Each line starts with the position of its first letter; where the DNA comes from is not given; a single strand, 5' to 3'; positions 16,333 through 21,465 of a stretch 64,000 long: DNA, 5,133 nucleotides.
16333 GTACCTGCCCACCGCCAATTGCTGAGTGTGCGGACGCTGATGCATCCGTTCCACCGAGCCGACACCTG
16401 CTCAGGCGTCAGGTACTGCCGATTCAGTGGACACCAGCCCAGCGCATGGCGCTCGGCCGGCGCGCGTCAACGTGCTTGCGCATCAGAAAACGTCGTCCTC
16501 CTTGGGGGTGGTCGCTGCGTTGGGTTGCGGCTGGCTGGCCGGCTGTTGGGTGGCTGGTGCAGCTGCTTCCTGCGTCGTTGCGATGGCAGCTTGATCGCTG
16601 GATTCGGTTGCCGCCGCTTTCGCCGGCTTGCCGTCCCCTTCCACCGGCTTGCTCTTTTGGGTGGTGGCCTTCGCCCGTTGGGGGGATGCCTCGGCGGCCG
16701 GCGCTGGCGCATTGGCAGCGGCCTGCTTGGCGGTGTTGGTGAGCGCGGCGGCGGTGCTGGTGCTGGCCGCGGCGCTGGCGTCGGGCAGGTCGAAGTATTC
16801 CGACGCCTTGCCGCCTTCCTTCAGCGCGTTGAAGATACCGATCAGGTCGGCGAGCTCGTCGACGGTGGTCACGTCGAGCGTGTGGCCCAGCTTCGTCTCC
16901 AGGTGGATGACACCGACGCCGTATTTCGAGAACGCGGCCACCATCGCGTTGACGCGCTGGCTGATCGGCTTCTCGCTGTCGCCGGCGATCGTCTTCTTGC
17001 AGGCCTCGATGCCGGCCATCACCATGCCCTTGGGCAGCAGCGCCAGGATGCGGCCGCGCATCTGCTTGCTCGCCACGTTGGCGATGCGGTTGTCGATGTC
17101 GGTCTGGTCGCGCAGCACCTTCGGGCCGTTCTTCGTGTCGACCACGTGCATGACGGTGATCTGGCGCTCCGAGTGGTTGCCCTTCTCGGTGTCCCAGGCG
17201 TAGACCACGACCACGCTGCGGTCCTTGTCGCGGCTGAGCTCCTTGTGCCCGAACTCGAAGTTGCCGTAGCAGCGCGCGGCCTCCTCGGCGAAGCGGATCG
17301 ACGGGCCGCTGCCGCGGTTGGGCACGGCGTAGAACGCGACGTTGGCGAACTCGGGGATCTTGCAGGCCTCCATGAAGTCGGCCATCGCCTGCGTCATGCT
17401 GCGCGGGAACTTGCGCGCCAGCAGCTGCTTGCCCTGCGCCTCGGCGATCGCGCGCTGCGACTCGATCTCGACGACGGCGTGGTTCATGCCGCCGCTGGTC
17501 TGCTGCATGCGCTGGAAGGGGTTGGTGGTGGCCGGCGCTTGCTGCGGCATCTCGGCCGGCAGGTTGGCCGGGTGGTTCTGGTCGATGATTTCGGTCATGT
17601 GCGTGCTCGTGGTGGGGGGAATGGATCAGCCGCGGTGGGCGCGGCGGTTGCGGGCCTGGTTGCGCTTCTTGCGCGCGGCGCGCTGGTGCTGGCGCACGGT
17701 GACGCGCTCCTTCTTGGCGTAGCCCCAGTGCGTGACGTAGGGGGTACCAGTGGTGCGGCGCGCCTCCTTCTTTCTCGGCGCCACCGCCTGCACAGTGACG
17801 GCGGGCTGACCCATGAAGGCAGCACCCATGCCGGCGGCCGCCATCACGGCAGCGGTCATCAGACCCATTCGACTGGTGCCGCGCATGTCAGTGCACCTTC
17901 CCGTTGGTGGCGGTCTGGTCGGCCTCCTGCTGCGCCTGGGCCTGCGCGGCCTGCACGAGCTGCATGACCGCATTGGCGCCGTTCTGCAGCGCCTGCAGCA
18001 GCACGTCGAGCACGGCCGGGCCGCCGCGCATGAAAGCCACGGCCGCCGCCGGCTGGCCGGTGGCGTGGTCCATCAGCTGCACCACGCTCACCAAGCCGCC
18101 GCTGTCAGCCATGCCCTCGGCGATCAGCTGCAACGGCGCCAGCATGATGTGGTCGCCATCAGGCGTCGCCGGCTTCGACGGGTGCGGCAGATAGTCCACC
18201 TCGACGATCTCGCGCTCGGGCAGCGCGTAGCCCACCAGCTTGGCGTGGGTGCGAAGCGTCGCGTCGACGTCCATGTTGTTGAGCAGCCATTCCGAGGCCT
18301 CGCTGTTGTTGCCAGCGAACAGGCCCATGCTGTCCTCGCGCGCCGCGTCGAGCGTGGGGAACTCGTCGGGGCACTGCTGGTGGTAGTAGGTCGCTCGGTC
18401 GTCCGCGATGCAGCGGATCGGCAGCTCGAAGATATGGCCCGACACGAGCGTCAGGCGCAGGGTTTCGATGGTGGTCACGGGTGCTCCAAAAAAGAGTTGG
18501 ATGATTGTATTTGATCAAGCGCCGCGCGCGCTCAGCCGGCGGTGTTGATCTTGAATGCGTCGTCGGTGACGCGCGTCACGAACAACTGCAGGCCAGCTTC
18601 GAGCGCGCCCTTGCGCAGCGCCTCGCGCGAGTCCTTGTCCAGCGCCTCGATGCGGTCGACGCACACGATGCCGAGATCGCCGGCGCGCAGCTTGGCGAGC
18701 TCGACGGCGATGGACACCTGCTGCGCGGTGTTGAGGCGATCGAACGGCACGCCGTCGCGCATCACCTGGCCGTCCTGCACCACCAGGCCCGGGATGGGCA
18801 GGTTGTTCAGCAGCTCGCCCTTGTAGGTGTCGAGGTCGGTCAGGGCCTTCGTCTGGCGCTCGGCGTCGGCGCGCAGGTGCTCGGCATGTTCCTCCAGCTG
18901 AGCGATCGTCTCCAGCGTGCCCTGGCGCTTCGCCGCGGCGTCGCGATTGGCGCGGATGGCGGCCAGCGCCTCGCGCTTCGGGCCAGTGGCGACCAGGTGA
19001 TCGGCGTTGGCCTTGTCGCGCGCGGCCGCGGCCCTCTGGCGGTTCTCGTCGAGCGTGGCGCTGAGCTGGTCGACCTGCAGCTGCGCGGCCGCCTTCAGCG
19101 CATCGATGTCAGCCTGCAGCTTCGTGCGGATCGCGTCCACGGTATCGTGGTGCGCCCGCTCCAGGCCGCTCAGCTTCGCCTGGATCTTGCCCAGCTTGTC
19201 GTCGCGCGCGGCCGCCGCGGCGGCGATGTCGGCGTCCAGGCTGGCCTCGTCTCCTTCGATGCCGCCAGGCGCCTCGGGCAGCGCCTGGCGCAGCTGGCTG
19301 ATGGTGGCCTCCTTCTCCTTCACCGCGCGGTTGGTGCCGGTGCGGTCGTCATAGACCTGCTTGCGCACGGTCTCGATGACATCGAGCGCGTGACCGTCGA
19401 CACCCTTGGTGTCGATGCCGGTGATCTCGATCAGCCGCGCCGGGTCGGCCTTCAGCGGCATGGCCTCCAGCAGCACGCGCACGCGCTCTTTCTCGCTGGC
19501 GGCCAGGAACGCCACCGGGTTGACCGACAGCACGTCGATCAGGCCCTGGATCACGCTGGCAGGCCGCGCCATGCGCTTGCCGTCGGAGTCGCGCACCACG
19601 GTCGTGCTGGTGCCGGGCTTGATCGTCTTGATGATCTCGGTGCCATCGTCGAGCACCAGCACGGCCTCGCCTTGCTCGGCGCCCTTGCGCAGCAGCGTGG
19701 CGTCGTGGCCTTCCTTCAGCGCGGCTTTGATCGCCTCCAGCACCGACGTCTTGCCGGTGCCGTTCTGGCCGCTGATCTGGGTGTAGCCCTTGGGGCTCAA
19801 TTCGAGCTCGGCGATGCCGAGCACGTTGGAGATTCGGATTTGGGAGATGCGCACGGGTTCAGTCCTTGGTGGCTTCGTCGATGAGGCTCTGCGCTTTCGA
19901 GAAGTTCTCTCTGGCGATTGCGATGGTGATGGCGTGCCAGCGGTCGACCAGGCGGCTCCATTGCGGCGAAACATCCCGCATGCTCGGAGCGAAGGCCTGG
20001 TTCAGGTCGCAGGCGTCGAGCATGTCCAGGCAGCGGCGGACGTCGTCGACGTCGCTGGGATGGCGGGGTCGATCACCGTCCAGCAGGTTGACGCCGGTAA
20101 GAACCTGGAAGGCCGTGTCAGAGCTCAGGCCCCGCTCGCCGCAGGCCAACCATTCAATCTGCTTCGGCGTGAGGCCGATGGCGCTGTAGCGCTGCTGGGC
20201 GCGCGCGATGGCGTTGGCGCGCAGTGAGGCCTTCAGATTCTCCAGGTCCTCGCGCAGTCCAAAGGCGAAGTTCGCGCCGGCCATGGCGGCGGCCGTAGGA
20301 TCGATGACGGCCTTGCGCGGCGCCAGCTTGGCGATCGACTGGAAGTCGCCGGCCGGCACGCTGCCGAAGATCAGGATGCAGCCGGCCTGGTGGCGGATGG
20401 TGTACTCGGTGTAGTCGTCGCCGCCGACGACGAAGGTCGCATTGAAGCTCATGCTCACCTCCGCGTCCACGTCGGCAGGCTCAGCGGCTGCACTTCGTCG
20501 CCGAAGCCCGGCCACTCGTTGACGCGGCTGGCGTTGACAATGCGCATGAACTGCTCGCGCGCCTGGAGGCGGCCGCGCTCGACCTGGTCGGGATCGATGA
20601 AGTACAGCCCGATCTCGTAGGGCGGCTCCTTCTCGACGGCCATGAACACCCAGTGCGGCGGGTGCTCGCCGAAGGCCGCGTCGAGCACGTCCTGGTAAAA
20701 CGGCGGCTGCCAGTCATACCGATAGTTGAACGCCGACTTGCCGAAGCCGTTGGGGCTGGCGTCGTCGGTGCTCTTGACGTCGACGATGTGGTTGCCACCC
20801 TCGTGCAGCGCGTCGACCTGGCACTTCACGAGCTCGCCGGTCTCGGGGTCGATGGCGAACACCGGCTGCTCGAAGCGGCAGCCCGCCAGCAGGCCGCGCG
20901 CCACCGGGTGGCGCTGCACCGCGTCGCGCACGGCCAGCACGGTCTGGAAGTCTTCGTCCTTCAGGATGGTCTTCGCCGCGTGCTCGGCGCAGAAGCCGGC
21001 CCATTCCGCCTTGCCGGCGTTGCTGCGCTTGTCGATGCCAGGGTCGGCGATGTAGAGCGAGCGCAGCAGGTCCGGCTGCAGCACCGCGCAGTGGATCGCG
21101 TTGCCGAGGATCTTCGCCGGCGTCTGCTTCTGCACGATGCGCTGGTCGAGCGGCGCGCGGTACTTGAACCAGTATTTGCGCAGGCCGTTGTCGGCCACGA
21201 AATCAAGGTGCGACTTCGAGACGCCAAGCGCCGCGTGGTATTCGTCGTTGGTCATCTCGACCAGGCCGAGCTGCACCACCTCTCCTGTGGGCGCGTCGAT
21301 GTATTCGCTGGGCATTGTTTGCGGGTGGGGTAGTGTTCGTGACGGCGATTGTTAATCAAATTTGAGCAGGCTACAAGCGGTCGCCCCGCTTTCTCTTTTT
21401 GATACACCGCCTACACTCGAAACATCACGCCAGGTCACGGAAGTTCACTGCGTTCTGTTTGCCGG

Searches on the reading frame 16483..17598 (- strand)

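Call 14: search_protein_families(library=phrogs, proteins=[window:16483-17598:-], max_evalue=0.001)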
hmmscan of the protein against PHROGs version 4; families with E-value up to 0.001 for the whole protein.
window:16483-17598:- (371 aa): 1 family
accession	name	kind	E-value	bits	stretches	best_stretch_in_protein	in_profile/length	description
phrog_3657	-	unknown function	6.1e-80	269.4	1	30-298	10-279/289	-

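Call 53: search_protein_families(library=pfam, proteins=[window:16483-17598:-], max_evalue=0.001)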
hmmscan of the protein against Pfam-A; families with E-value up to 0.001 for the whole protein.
window:16483-17598:- (371 aa): 0 families

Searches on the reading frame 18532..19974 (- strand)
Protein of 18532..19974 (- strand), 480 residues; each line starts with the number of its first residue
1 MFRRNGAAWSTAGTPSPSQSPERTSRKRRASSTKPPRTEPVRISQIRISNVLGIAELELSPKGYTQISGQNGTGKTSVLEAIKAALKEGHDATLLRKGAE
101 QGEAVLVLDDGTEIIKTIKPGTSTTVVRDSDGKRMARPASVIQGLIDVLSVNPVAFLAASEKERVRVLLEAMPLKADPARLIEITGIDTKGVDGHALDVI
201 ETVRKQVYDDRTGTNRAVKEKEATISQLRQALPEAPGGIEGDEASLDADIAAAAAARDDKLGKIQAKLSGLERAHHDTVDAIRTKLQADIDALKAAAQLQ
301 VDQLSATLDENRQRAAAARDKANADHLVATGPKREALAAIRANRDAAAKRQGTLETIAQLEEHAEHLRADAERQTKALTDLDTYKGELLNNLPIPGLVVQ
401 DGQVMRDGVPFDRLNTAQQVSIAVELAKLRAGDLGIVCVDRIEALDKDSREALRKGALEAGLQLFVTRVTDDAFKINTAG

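Call 14: search_protein_families(library=phrogs, proteins=[window:18532-19974:-], max_evalue=0.001)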
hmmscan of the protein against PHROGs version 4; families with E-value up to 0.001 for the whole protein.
window:18532-19974:- (480 aa): 7 families
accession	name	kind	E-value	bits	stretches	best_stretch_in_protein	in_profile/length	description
phrog_1499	-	unknown function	7.1e-77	260.5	1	41-477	3-417/427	-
phrog_77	-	DNA, RNA and nucleotide metabolism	4.7e-09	36.3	1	38-83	293-341/967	SbcC-like subunit of palindrome specific endonuclease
phrog_8323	-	unknown function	2.3e-07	30.7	1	41-87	49-96/623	-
phrog_4747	-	unknown function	8.9e-07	29.3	1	41-98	1-59/610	-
phrog_10445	-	unknown function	6.9e-06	26.5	1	42-83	4-45/296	-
phrog_7507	-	unknown function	1.5e-05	25.5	1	43-88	4-50/483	-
phrog_3940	-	unknown function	9.1e-05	22.4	1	42-87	4-50/537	-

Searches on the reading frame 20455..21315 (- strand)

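Call 14: search_protein_families(library=phrogs, proteins=[window:20455-21315:-], max_evalue=0.001)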
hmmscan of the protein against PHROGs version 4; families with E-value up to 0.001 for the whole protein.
window:20455-21315:- (286 aa): 3 families
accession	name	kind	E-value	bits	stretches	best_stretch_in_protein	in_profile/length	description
phrog_412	-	DNA, RNA and nucleotide metabolism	7.1e-76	257.2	1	20-286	143-408/440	exonuclease VIII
phrog_607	-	DNA, RNA and nucleotide metabolism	5.4e-28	98.7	1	17-272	579-860/883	exonuclease VII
phrog_1227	-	DNA, RNA and nucleotide metabolism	9.5e-05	22.8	1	160-264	127-237/268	exonuclease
